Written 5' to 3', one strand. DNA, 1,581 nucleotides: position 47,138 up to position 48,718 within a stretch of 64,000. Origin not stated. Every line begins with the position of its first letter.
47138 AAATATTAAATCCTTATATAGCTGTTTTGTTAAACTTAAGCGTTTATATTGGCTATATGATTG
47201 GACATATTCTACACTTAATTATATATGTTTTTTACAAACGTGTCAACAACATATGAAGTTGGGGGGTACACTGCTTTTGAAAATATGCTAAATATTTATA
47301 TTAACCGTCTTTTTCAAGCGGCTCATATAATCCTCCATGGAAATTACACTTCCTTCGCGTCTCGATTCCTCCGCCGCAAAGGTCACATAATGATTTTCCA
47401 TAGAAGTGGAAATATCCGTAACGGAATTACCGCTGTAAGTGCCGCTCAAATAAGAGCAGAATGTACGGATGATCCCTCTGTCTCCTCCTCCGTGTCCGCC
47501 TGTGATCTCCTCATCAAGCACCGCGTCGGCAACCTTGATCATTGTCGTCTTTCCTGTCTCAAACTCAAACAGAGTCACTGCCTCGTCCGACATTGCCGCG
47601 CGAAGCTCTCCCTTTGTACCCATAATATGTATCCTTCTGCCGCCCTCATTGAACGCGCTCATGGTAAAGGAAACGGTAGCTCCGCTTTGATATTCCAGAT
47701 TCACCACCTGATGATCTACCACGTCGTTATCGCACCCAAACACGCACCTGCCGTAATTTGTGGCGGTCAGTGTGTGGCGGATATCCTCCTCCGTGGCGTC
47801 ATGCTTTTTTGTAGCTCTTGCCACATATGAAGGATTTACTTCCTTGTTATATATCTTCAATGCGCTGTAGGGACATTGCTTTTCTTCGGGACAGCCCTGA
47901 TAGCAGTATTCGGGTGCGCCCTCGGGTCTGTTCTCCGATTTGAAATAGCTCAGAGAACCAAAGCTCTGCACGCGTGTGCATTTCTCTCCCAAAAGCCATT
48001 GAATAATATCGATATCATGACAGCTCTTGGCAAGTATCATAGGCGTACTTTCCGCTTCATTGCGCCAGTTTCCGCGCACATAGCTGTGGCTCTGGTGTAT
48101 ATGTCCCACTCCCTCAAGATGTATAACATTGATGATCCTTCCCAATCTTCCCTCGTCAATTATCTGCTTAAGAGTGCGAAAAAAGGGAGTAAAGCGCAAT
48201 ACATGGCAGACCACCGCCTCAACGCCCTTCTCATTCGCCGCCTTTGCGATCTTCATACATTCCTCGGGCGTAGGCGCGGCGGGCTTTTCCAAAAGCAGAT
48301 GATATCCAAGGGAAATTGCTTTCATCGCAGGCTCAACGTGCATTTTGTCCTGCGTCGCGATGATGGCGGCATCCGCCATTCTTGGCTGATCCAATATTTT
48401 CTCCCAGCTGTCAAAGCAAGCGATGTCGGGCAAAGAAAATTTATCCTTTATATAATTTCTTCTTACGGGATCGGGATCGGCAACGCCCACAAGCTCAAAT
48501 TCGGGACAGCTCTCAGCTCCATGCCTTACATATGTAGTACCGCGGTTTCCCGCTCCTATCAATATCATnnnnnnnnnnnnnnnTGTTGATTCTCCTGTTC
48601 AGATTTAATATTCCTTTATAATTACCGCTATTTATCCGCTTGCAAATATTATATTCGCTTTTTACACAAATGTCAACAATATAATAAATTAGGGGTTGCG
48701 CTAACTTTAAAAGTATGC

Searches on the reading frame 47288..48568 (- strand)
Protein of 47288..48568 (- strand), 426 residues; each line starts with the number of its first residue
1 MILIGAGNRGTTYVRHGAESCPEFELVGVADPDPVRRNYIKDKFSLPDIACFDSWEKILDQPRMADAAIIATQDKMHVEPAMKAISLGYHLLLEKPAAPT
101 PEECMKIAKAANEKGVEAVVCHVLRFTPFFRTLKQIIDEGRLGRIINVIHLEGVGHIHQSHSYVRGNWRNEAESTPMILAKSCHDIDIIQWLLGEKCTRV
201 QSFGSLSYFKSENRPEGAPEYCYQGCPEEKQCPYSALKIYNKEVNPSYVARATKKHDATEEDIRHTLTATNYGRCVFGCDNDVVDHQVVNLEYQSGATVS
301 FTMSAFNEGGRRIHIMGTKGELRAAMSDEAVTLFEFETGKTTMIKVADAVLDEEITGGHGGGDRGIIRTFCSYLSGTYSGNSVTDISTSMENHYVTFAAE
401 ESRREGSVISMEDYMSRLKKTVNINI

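Call 13: search_protein_families(library=pfam, proteins=[window:47288-48568:-], max_evalue=0.01)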
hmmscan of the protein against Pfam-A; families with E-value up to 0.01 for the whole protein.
window:47288-48568:- (426 aa): 4 families
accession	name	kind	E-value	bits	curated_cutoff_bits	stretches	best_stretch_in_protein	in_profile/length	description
PF01408.29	GFO_IDH_MocA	-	2.1e-21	77.2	24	1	3-120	5-118/120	Oxidoreductase family, NAD-binding Rossmann fold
PF22725.1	GFO_IDH_MocA_C3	-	2e-18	67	27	2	130-205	1-73/124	GFO/IDH/MocA C-terminal domain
PF02894.22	GFO_IDH_MocA_C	-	1.1e-15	58.5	22.9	1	134-409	1-216/218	Oxidoreductase family, C-terminal alpha/beta domain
PF22685.1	Gal80p_C-like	-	0.0031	18.1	29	0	128-202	1-76/152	Gal80p, C-terminal domain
